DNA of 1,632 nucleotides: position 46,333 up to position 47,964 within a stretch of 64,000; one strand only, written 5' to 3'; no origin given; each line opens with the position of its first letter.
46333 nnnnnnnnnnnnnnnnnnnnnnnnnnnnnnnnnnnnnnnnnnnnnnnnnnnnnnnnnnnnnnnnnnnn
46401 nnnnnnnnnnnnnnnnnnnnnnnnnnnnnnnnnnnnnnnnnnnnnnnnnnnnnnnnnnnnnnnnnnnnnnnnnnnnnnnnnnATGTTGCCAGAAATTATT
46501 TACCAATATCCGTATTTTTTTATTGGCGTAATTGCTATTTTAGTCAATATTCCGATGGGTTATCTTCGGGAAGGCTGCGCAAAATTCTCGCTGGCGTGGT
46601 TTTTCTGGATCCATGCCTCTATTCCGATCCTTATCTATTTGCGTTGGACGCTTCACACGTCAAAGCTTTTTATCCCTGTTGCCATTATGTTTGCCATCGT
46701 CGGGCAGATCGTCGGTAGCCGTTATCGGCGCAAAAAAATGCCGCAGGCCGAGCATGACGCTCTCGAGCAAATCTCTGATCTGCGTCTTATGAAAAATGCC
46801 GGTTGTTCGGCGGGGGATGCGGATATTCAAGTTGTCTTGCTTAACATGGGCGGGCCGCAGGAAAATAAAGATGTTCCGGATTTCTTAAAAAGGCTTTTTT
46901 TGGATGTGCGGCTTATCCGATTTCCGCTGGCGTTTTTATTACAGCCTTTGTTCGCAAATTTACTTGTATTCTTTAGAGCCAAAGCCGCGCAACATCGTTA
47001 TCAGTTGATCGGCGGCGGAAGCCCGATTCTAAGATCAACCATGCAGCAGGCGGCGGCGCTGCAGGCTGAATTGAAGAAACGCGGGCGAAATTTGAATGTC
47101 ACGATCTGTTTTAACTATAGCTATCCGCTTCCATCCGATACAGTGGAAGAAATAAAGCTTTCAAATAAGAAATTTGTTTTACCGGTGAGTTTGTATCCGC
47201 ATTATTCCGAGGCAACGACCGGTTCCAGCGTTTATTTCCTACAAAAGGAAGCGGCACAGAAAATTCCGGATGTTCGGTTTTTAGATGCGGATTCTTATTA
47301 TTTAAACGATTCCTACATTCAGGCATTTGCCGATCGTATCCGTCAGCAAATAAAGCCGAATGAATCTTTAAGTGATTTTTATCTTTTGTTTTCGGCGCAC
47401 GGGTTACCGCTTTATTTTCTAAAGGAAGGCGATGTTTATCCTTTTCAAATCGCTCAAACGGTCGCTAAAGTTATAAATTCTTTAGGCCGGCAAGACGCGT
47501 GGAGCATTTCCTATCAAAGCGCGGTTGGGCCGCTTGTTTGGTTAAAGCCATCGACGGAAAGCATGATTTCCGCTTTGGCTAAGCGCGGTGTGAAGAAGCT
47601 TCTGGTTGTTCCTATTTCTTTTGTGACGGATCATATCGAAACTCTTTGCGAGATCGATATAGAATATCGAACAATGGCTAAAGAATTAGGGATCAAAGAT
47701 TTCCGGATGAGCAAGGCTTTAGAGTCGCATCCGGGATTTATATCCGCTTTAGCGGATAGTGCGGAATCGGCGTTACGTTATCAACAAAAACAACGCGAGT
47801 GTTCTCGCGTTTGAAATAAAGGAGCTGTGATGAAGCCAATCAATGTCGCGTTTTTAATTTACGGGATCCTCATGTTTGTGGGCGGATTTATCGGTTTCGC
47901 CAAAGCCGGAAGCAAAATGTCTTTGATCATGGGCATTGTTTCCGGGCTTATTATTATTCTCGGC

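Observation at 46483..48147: Membrane-anchored ferrochelatase followed by a bacterial TMEM14 homolog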

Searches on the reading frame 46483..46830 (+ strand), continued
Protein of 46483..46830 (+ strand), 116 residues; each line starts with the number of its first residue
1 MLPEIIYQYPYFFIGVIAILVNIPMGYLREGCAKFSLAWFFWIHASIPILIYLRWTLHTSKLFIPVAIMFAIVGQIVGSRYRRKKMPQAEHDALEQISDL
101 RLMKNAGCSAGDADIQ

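Call 79: list_cluster_members(proteins=[P0043, P0047, P0051, P0053, P0055, P0058, P0063, P0066, P0074, P0087])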
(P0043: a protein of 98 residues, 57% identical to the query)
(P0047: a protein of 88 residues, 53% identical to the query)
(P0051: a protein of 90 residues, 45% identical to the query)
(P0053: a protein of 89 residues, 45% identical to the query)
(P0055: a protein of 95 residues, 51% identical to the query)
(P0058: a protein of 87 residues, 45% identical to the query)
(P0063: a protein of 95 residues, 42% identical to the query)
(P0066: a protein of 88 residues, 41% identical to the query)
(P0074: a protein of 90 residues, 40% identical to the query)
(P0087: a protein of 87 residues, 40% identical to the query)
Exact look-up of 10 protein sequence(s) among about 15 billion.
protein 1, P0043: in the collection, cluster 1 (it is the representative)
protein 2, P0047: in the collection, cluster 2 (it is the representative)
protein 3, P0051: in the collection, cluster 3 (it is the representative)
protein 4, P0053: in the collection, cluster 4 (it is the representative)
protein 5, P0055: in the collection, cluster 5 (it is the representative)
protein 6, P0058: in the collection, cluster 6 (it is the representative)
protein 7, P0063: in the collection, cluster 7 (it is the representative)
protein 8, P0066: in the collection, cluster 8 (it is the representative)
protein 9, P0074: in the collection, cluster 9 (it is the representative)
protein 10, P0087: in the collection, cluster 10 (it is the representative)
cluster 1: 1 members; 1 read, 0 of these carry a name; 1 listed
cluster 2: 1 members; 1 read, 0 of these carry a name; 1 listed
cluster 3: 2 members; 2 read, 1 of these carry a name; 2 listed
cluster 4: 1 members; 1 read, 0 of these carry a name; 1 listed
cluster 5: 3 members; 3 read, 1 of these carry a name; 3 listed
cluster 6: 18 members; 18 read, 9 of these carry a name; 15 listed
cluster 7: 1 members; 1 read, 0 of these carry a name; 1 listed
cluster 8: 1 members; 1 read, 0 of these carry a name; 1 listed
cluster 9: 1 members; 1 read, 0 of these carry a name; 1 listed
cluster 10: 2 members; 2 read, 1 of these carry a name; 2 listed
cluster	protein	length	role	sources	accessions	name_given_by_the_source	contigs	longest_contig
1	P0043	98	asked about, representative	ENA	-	-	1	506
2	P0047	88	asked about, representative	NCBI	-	-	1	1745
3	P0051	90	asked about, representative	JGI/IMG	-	-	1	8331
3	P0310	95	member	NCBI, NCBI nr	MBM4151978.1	MAG: hypothetical protein FJ220_00450 [Kiritimatiellaceae bacterium] | hypothetical protein [Kiritimatiellaceae bacterium]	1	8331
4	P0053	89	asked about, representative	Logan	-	-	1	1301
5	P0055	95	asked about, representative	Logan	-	-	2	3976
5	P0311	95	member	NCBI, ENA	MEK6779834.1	MAG: hypothetical protein AABY80_09210 [Candidatus Deferrimicrobiota bacterium]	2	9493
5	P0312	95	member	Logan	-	-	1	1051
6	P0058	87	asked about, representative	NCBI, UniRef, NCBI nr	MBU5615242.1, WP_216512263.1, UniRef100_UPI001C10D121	hypothetical protein [Geomonas azotofigens] | hypothetical protein n=1 Tax=Geomonas azotofigens TaxID=2843196 RepID=UPI001C10D121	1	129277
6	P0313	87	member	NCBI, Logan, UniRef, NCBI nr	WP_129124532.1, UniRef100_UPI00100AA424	hypothetical protein [Geomonas oryzae] | hypothetical protein n=1 Tax=Geomonas oryzae TaxID=2364273 RepID=UPI00100AA424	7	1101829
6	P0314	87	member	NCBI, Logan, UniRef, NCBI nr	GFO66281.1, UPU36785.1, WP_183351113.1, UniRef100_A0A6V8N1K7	hypothetical protein M1B72_03475 [Geomonas paludis] | Uncharacterized protein n=1 Tax=Geomonas paludis TaxID=2740185 RepID=A0A6V8N1K7_9BACT | hypothetical protein [Geomonas paludis]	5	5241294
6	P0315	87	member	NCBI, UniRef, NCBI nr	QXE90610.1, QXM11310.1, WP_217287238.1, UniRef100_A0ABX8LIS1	hypothetical protein [Geomonas subterranea] | Integral membrane protein n=1 Tax=Geomonas subterranea TaxID=2847989 ... | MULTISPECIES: hypothetical protein [Geomonas]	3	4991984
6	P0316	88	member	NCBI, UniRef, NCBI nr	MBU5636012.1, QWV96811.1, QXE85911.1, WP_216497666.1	hypothetical protein KOM00_04630 [Geomonas sp. Red69] | Integral membrane protein n=1 Tax=Geomonas diazotrophica TaxID=2843197 ... | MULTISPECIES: hypothetical protein [Geomonas]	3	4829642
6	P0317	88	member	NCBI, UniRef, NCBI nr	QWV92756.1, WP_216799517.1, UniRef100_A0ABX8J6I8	hypothetical protein KP004_16470 [Geomonas oryzisoli] | Uncharacterized protein n=1 Tax=Geomonas oryzisoli TaxID=2847992 RepID=A0ABX8J6I8_9BACT | hypothetical protein [Geomonas oryzisoli]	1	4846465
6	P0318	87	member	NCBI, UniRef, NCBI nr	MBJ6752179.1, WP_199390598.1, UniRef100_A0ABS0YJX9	hypothetical protein [Geomonas anaerohicana] | Integral membrane protein n=1 Tax=Geomonas anaerohicana TaxID=2798583 ...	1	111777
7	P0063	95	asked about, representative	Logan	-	-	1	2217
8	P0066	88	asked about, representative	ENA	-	-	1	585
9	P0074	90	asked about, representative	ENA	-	-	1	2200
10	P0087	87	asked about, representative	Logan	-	-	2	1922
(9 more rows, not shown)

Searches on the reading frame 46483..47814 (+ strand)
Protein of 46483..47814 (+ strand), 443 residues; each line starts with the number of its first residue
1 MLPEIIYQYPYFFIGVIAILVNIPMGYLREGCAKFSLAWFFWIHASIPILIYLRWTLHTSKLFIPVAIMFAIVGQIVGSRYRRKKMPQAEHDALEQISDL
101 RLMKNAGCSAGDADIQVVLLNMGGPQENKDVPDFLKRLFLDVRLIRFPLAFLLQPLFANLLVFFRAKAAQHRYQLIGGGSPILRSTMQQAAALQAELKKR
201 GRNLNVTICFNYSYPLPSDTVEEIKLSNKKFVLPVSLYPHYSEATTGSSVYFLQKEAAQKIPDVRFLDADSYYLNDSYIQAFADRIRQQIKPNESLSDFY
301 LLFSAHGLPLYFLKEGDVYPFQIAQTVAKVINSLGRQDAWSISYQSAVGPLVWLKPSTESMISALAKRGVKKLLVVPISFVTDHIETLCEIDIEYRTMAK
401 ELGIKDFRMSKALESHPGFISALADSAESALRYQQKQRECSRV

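Call 3: search_protein_families(library=pfam, proteins=[window:46483-47814:+], max_evalue=1)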
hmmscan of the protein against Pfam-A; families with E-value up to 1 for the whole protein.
window:46483-47814:+ (443 aa): 2 families
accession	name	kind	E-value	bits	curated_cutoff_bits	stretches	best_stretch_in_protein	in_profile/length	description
PF00762.24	Ferrochelatase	-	4.1e-94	315.5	27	1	117-429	4-315/317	Ferrochelatase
PF01903.22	CbiX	-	0.013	16.2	22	1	348-424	30-105/106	CbiX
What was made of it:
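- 46831..47814 (+): aa 117-443: ferrochelatase catalytic domain. It has the SAHG.P His and the DHIET acidic motif, and no C-terminal [2Fe-2S] cysteine cluster. Pfam aa 117-429 (call 3).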

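Call 5: search_protein_families(library=ncbifam, proteins=[window:46483-47814:+], max_evalue=0.01)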
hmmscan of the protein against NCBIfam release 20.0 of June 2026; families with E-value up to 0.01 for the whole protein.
window:46483-47814:+ (443 aa): 3 families
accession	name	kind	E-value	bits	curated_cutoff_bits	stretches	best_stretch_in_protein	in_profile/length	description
TIGR00109.1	hemH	equivalog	1.1e-82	278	124.6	1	115-426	6-316/322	ferrochelatase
NF000689.1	PRK00035.2-1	equivalog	1.2e-34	119.7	408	1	167-425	38-305/311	ferrochelatase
NF009095.0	PRK12435.1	subfamily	1.3e-33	116.5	455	1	170-430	43-306/311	ferrochelatase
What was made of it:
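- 46483..47814 (+): hemH fusion gene, 443 aa: 3-TM domain, then linker, then protoporphyrin-type ferrochelatase. Pfam and NCBIfam hits (calls 3, 5).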

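Call 6: find_encoding_contigs(protein=window:46483-47814:+, flank=6000)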
Protein window:46483-47814:+ (443 aa): 3 contigs read that carry it; 1 place shown.
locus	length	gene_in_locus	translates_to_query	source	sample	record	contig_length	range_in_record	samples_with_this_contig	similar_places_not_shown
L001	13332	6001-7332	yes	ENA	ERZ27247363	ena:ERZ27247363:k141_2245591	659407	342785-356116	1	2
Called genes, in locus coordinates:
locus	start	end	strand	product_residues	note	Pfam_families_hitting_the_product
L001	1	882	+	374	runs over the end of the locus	PF05140:ResB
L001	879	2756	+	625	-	PF01578:Cytochrom_C_asm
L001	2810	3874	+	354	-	PF05201:GlutR_N, PF01488:Shikimate_DH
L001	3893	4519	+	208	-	PF03264:Cytochrom_NNT, PF09699:Paired_CXXCH_1 (faint), PF14522:Cytochrome_C7 (faint)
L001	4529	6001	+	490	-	PF02335:Cytochrom_C552, PF14522:Cytochrome_C7 (faint)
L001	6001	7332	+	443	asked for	PF00762:Ferrochelatase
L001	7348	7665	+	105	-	PF03647:Tmemb_14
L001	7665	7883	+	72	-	PF09527:ATPase_gene1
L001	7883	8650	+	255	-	PF00119:ATP-synt_A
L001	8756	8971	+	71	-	PF00137:ATP-synt_C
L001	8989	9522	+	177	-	PF00430:ATP-synt_B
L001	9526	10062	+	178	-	PF00213:OSCP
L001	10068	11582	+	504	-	PF02874:ATP-synt_ab_N, PF00006:ATP-synt_ab, PF00306:ATP-synt_ab_C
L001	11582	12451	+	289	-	PF00231:ATP-synt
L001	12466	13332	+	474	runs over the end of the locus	PF02874:ATP-synt_ab_N, PF00006:ATP-synt_ab, PF22919:ATP-synt_VA_C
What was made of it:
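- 46483..47814 (+): Gene callers on the source contig give the same 443-aa product (call 6).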

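Call 27: search_solved_structures(query=window:46483-47814:+, max_evalue=1e-10)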
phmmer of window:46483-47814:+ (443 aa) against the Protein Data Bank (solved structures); distinct sequences matched with E-value up to 1e-10: 38.
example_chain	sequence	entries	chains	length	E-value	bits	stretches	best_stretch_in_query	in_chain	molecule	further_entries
7ct7_A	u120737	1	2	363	2.8e-59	204.3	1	117-432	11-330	Ferrochelatase, mitochondrial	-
1hrk_A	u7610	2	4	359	2.8e-59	204.3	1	117-432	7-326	FERROCHELATASE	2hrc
3w1w_A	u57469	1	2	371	3e-59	204.2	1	117-432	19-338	Ferrochelatase, mitochondrial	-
2qd3_A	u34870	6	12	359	3e-59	204.2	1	117-432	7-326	Ferrochelatase | Ferrochelatase, mitochondrial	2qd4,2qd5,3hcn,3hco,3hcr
3aqi_A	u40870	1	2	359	3.8e-59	203.8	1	117-432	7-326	Ferrochelatase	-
4mk4_A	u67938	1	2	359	4.1e-59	203.7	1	117-432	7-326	Ferrochelatase, mitochondrial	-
2qd2_A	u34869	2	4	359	4.2e-59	203.7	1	117-432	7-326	Ferrochelatase | Ferrochelatase, mitochondrial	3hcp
7ctc_A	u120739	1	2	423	4.5e-59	203.6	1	117-432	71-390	Ferrochelatase, mitochondrial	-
4kla_A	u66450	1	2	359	7.9e-59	202.8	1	117-432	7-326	Ferrochelatase, mitochondrial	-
4klr_A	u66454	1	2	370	8e-59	202.8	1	117-432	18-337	Ferrochelatase, mitochondrial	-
2hre_A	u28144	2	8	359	1.1e-58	202.3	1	117-432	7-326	Ferrochelatase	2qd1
4klc_A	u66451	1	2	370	1.1e-58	202.3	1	117-432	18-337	Ferrochelatase, mitochondrial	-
4kmm_A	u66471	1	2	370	2.9e-58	200.9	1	117-432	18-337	Ferrochelatase, mitochondrial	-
2pnj_A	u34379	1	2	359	3.6e-58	200.6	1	117-432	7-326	Ferrochelatase, mitochondrial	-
4f4d_A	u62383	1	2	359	5.4e-58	200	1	117-432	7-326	Ferrochelatase, mitochondrial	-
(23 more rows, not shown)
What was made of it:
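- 46831..47814 (+): Best PDB match is human FECH at 204 bits, against 88 bits for B. subtilis CpfC (call 27).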

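Call 64: predict_structure(alignment_id=A5)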
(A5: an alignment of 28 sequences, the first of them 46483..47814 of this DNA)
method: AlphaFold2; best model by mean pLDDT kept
length: 443 residues; sequences in the alignment: 28
mean_pLDDT: 82.5   pTM: 0.75
mean pLDDT of the five models: 82.5, 76.1, 73.8, 66.2, 60.2
residues with pLDDT >= 90: 195; 70-90: 168; 50-70: 53; < 50: 27
segments of 3 or more residues with pLDDT < 50: 308-316, 348-351, 381-388, 440-443
pLDDT, mean of each block of 10 residues (from residue 1): 89 98 97 89 96 97 97 97 90 65 61 93 84 90 80 91 87 65 84 95 95 91 96 81 68 93 90 81 89 92 66 49 82 88 64 66 88 80 45 79 88 77 89 63 34
secondary structure, 60 per line:
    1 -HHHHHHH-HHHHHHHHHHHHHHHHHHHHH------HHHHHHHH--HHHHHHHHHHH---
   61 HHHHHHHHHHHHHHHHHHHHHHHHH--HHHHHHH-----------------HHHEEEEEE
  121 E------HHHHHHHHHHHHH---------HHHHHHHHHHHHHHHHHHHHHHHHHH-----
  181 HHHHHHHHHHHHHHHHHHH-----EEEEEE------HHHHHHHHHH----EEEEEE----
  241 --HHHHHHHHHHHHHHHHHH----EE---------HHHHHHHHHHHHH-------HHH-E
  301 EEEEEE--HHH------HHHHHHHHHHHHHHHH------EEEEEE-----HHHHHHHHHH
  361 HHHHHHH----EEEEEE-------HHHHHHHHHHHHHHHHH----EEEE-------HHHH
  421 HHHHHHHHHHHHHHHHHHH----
elements in order: H2-8 H10-30 H37-44 H47-57 H61-85 H88-94 E115-121 H128-140 H150-175 H181-199 E205-210 H217-226 E231-236 H243-260 H276-288 E300-306 H318-333 E340-345 H351-367 E372-377 H385-401 E406-409 H417-439
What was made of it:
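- Tried and rejected: The shallower permitted alignment gave pLDDT 82.5 but no inter-domain information (call 64).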
